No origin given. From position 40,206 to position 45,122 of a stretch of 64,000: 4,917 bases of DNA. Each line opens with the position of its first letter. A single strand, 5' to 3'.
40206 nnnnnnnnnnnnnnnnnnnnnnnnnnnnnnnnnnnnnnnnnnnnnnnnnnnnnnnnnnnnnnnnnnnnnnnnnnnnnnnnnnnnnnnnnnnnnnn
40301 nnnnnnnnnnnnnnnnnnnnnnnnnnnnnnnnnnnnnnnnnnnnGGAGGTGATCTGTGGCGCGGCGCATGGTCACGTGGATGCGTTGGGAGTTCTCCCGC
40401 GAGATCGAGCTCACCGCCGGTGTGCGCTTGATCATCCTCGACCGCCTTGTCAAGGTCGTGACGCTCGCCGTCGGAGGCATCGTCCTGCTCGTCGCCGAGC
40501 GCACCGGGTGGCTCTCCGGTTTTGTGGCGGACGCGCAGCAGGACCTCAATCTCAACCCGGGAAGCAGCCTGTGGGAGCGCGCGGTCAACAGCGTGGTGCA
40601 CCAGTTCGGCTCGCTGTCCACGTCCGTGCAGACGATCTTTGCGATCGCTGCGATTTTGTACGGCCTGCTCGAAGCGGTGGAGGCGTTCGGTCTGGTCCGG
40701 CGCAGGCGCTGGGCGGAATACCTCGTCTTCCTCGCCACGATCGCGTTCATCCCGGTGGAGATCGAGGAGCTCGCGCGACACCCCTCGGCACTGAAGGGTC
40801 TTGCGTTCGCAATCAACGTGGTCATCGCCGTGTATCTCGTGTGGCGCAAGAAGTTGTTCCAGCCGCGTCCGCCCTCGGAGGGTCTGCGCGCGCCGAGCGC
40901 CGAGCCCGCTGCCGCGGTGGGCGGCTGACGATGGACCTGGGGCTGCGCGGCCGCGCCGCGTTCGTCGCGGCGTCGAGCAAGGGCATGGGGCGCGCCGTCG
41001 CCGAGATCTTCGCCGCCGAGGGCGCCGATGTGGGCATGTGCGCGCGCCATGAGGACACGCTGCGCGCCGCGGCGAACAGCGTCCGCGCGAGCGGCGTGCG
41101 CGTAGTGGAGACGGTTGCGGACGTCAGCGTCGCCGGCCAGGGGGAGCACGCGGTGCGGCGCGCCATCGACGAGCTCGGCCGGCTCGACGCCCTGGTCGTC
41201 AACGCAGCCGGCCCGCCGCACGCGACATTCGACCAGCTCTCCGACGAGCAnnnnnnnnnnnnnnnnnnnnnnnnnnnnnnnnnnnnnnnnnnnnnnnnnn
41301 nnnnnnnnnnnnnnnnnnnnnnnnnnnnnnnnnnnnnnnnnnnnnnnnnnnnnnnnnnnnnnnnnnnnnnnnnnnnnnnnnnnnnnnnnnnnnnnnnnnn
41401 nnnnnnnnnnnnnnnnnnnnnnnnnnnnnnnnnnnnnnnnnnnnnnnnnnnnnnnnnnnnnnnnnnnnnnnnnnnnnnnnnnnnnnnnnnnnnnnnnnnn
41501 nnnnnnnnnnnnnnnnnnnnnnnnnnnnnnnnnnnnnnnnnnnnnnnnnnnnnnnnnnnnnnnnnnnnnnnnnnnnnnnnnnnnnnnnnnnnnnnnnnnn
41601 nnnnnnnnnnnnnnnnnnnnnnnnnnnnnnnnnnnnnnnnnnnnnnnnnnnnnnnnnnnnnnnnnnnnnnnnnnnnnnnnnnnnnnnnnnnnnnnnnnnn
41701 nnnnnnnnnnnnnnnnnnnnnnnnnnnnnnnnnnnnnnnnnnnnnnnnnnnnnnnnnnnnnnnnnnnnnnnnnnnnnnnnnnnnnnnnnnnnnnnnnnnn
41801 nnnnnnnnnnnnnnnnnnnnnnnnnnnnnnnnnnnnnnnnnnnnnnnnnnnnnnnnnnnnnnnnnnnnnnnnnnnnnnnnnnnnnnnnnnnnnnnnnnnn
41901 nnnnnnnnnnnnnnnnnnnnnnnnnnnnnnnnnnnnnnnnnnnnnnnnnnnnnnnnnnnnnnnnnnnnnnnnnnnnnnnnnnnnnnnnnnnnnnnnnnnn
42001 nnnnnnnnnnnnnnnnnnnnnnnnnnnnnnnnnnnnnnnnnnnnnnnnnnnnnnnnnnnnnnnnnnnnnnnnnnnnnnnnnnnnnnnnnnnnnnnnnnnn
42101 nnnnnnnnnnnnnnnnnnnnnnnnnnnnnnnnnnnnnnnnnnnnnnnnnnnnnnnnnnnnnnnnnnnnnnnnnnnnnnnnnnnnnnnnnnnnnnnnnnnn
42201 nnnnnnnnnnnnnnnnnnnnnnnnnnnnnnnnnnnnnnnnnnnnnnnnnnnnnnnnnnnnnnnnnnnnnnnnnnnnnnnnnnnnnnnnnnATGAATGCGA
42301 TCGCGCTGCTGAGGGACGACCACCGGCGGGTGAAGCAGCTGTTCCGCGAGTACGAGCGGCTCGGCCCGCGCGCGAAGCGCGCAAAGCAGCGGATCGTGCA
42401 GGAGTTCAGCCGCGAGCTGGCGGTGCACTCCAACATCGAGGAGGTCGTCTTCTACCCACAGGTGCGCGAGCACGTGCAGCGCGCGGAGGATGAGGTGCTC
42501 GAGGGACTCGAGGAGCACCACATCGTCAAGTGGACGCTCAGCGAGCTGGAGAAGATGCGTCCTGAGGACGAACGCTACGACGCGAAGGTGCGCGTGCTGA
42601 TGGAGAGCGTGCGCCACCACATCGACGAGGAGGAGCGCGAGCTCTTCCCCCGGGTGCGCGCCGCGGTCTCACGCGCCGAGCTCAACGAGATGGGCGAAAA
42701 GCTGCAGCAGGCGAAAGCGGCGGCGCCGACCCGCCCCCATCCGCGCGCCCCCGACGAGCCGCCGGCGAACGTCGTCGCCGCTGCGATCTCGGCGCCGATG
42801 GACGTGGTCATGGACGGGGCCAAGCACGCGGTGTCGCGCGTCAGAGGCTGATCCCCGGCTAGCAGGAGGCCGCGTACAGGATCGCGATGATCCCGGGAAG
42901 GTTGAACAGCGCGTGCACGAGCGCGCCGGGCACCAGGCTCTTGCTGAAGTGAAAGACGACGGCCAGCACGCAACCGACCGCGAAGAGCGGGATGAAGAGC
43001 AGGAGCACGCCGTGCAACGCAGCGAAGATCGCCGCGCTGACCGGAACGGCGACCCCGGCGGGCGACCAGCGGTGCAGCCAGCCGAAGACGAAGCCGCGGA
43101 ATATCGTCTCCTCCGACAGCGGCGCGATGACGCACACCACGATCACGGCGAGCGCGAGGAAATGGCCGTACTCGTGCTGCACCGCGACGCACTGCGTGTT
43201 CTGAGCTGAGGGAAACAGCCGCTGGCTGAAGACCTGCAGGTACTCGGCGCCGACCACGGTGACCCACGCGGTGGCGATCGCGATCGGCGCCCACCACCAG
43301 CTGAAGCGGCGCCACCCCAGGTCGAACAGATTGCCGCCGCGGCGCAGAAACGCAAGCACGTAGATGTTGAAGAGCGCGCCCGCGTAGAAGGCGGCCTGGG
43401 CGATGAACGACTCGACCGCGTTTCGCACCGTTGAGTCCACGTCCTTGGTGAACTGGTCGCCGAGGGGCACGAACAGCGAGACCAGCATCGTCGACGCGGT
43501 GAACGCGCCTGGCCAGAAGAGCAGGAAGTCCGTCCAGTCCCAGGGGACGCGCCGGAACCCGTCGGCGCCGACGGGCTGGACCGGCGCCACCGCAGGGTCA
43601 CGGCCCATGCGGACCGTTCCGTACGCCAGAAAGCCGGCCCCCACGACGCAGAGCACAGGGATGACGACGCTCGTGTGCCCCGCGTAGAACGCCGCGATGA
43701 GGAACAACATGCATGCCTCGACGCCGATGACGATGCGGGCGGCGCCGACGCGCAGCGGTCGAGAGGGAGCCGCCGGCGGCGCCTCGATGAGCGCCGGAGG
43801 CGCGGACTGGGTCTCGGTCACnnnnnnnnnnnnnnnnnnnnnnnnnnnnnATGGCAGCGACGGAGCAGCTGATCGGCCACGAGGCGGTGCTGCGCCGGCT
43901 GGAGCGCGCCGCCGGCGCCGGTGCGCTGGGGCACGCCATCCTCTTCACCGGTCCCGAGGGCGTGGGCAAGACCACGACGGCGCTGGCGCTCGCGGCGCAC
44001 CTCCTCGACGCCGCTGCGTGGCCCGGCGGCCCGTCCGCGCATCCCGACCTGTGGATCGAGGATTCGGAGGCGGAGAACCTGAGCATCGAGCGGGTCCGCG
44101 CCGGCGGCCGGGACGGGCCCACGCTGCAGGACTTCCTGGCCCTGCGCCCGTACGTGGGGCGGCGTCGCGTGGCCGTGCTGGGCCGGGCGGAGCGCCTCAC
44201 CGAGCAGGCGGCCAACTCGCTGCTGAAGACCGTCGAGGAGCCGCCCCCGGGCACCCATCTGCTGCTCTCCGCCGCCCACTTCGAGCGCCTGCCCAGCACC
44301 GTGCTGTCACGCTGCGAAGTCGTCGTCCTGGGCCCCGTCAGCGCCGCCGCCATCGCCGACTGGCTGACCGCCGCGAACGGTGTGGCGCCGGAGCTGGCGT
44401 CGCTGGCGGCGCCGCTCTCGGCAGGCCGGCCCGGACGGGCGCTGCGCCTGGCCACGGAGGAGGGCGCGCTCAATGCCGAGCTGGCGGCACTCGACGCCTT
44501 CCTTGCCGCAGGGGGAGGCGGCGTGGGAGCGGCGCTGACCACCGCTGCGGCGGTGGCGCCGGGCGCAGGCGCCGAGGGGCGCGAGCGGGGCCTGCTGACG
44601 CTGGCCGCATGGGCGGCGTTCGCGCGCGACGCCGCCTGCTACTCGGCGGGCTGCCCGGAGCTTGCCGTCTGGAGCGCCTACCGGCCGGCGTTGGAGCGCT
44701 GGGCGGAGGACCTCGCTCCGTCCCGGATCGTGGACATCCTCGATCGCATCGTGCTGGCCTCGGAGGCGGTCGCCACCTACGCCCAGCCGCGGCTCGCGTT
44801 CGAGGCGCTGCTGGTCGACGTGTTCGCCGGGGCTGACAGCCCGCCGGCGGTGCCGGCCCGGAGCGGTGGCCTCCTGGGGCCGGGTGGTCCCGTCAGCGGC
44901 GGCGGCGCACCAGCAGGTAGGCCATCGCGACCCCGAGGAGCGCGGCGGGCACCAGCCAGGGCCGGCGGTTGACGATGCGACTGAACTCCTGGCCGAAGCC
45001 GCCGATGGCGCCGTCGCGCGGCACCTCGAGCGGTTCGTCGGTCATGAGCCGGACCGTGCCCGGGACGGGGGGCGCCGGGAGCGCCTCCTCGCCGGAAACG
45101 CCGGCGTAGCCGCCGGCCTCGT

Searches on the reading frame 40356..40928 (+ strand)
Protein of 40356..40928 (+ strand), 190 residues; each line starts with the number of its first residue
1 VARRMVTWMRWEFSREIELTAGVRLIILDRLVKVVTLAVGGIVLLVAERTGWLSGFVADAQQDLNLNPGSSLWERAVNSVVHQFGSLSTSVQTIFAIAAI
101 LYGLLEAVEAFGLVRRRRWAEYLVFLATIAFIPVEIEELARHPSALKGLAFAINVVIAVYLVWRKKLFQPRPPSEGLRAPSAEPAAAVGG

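Call 80: search_protein_families(library=pfam, proteins=[window:40356-40928:+], max_evalue=0.00001)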
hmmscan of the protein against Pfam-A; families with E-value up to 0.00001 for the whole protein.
window:40356-40928:+ (190 aa): 1 family
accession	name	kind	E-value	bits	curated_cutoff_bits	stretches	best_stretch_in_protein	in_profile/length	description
PF09900.14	DUF2127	-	1.4e-31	110.1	24.3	1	22-164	1-139/140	Predicted membrane protein (DUF2127)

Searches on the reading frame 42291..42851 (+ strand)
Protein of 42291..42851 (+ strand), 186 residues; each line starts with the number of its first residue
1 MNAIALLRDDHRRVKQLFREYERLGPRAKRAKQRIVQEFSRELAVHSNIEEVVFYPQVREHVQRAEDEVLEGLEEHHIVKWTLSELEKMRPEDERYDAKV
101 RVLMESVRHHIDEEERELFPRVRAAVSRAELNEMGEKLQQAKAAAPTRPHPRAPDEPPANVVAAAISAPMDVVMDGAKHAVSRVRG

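Call 80: search_protein_families(library=pfam, proteins=[window:42291-42851:+], max_evalue=0.00001)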
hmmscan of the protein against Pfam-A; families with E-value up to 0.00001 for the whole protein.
window:42291-42851:+ (186 aa): 1 family
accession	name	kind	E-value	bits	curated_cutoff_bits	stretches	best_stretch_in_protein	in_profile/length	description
PF01814.28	Hemerythrin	-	6.5e-16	59.4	25.3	1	3-122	2-127/127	Hemerythrin HHE cation binding domain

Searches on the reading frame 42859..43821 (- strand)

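Call 80: search_protein_families(library=pfam, proteins=[window:42859-43821:-], max_evalue=0.00001)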
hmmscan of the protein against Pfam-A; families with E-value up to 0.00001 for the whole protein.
window:42859-43821:- (320 aa): 1 family
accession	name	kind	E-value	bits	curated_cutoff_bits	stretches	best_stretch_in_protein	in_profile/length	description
PF02517.21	Rce1-like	-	2.9e-17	63.2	22.4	1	222-308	4-92/93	Type II CAAX prenyl endopeptidase Rce1-like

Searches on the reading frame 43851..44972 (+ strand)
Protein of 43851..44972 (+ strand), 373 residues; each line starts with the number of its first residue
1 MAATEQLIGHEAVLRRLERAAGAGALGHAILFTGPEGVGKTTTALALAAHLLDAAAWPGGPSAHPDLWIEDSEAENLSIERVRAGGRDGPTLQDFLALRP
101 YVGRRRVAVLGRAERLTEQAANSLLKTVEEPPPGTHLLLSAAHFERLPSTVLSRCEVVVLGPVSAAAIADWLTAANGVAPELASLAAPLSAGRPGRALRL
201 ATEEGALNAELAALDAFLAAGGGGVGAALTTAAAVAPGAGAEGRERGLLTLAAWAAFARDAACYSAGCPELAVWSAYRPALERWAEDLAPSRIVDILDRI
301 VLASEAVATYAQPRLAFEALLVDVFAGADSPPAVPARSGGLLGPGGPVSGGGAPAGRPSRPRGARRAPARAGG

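Call 80: search_protein_families(library=pfam, proteins=[window:43851-44972:+], max_evalue=0.00001)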
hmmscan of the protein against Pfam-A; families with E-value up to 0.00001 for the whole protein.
window:43851-44972:+ (373 aa): 2 families
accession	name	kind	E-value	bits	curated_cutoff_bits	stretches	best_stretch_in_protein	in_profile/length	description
PF13177.12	DNA_pol3_delta2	-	4.6e-27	95.4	27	1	10-162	2-159/161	DNA polymerase III, delta subunit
PF13481.12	AAA_25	-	1.2e-06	28.7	27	1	26-132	32-143/195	AAA domain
